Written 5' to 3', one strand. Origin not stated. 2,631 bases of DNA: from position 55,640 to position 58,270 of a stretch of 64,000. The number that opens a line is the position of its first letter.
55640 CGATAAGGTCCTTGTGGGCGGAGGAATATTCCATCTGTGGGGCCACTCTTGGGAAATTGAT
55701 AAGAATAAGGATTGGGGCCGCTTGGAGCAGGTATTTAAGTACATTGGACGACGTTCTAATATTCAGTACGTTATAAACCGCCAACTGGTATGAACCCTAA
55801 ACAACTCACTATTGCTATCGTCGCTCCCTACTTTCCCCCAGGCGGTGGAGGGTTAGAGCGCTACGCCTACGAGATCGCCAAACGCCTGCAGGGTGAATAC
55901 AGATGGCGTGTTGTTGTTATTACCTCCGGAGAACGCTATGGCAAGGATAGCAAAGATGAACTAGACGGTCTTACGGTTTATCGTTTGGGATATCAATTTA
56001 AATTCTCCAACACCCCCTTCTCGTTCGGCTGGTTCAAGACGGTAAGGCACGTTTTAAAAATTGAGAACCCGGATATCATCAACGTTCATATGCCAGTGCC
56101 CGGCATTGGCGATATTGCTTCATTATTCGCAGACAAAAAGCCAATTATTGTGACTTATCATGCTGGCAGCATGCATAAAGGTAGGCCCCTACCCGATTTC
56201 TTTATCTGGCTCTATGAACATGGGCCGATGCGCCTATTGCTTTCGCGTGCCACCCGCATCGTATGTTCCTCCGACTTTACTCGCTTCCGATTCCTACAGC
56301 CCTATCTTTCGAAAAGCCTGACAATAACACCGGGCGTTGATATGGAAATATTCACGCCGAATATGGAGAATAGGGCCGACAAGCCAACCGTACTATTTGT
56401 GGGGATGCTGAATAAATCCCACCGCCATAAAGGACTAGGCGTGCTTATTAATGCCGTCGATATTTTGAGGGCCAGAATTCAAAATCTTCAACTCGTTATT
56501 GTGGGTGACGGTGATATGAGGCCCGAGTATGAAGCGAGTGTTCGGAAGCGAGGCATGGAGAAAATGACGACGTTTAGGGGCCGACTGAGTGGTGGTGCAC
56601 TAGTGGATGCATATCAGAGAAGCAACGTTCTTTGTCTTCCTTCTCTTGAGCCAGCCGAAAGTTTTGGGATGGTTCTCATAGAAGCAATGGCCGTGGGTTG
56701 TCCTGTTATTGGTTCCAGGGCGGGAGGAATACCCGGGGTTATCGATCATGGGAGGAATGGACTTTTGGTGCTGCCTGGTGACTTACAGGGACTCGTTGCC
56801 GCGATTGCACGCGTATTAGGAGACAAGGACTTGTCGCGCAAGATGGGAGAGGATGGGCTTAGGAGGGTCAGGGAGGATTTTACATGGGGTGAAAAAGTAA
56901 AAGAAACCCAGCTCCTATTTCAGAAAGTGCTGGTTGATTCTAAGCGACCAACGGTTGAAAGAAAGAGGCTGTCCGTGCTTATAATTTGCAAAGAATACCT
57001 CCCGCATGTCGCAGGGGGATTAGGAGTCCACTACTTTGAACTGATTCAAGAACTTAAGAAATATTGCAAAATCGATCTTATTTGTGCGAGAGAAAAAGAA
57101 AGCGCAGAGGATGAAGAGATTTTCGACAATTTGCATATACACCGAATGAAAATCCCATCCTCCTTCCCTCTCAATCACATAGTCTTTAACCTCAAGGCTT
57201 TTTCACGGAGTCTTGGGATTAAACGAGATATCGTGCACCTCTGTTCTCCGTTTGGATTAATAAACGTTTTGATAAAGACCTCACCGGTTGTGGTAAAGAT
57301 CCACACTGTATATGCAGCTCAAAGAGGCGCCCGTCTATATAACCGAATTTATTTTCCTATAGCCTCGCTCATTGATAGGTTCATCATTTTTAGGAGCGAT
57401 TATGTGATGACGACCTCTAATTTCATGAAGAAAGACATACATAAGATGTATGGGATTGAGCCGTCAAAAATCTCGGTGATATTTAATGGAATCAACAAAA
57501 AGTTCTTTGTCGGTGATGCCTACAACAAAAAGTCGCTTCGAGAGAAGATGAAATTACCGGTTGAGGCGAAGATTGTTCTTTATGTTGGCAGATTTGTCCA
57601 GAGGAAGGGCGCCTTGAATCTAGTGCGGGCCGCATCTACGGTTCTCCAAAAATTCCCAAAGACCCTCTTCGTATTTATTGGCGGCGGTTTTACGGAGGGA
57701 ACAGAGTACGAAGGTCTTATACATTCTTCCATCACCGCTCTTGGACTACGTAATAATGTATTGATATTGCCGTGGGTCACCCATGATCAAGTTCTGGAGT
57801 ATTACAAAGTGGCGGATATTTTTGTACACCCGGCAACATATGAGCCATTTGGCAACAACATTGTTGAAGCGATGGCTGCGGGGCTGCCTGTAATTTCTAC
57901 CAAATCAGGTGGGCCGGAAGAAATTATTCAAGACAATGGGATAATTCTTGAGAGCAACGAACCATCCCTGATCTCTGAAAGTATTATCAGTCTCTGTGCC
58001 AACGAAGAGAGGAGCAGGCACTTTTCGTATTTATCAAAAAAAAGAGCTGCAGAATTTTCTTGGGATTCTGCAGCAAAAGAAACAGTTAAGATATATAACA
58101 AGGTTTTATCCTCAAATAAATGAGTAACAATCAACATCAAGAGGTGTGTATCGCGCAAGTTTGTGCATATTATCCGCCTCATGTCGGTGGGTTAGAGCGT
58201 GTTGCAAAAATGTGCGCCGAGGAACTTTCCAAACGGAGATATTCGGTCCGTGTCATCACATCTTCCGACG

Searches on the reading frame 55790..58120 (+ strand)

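Call 51: search_protein_families(library=pfam, proteins=[window:55790-58120:+], max_evalue=0.001)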
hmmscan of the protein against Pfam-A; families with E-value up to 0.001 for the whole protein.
window:55790-58120:+ (777 aa): 7 families
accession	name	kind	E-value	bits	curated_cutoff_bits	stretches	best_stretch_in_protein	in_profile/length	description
PF00534.26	Glycos_transf_1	-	2e-77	259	26.4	2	580-751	2-171/172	Glycosyl transferases group 1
PF13692.12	Glyco_trans_1_4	-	1.8e-65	220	27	2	198-345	1-142/142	Glycosyl transferases group 1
PF13439.12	Glyco_transf_4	-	6.9e-39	134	28.5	2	409-569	2-167/170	Glycosyltransferase Family 4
PF13579.12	Glyco_trans_4_4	-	2.6e-19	70.6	29.7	2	20-165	1-139/158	Glycosyl transferase 4-like domain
PF20706.3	GT4-conflict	-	2.6e-16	60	26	2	175-368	173-380/385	Family 4 Glycosyltransferase in conflict systems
PF13477.12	Glyco_trans_4_2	-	9.5e-16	58.7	23.4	2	30-160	17-138/139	Glycosyl transferase 4-like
PF13524.12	Glyco_trans_1_2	-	7.3e-15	55.6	25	1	229-371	11-140/144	Glycosyl transferase-like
